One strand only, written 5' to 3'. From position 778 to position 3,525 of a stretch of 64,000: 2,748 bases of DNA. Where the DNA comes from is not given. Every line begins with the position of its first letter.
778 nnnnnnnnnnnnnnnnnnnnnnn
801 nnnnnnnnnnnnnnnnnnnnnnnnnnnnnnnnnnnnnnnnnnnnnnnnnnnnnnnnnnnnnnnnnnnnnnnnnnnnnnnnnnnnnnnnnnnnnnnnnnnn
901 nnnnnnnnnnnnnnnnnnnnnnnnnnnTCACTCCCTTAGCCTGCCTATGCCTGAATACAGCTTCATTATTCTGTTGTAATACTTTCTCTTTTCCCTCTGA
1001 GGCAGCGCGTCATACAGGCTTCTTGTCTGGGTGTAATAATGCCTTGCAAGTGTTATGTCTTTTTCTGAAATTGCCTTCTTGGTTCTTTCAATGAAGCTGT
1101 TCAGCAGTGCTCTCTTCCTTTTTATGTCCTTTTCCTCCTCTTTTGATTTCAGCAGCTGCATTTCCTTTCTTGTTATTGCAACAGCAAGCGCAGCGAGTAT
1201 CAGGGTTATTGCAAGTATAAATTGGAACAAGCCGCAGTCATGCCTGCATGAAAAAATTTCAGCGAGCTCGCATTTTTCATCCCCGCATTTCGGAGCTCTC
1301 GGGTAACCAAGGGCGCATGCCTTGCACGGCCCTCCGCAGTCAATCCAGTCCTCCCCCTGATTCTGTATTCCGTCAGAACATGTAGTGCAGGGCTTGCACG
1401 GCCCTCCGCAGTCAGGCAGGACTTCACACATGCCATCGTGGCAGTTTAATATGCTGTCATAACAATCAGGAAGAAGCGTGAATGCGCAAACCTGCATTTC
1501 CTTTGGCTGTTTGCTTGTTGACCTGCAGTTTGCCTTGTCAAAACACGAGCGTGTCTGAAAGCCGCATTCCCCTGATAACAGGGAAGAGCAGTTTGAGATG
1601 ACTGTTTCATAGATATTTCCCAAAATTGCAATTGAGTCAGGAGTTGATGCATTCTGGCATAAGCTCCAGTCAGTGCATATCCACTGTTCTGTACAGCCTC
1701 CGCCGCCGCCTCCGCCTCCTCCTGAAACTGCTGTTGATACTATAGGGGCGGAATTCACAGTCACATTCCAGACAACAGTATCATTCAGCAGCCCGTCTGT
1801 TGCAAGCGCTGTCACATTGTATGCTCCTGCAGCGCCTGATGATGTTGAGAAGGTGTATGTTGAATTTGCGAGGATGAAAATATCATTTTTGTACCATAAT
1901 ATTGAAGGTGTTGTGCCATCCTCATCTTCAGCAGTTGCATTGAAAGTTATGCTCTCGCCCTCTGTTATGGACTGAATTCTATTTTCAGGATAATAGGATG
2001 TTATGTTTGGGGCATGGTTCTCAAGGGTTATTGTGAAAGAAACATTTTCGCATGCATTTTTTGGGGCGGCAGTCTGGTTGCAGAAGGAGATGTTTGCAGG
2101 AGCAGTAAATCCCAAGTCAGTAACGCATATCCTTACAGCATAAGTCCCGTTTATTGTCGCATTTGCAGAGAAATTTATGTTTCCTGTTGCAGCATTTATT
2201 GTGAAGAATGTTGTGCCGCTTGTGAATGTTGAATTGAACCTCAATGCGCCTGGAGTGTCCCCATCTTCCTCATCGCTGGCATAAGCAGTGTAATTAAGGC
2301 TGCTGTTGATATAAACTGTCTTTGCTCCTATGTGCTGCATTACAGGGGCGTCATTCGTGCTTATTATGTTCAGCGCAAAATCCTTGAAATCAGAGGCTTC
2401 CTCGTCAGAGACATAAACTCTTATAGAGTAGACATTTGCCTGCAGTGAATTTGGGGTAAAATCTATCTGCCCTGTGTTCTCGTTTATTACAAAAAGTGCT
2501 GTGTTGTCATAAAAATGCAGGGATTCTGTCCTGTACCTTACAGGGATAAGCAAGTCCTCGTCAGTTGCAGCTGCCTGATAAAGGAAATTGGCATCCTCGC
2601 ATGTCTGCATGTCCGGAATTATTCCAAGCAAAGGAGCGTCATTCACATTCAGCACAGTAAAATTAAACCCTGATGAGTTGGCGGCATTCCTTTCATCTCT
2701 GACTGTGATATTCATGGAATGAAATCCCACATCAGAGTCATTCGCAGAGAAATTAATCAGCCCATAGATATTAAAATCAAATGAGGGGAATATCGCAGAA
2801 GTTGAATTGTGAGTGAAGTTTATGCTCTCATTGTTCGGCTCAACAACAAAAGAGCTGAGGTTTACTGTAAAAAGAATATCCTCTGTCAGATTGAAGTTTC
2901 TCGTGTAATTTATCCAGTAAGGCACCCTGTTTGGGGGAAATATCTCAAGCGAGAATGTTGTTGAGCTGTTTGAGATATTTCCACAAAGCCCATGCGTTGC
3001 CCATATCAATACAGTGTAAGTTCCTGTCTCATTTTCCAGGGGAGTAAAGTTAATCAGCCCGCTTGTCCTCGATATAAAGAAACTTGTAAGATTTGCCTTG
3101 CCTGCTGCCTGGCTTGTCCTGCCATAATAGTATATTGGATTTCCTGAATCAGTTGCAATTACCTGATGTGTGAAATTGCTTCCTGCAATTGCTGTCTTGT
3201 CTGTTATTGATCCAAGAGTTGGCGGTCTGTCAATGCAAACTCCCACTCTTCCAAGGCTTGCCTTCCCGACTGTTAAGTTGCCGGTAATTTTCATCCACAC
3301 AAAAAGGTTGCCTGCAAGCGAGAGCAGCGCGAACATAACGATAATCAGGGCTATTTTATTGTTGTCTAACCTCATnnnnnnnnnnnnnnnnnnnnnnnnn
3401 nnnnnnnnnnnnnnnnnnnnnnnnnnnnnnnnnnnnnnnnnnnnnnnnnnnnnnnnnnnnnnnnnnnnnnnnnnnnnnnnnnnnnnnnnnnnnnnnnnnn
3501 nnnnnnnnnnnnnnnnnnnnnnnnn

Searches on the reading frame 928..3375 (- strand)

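Call 87: search_protein_families(library=pfam, proteins=[window:928-3375:-], max_evalue=0.0001)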
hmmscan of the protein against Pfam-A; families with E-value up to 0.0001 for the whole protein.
window:928-3375:- (815 aa): 2 families
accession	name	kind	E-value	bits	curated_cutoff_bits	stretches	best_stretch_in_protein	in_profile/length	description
PF17963.7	Big_9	-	9.3e-12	46.1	23.6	0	341-430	1-87/89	Bacterial Ig domain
PF24908.1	Ig_SIBA-E_2nd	-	2.2e-07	31.5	27.8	0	251-337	3-88/117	Integrin beta-like protein A-E, second Ig-like domain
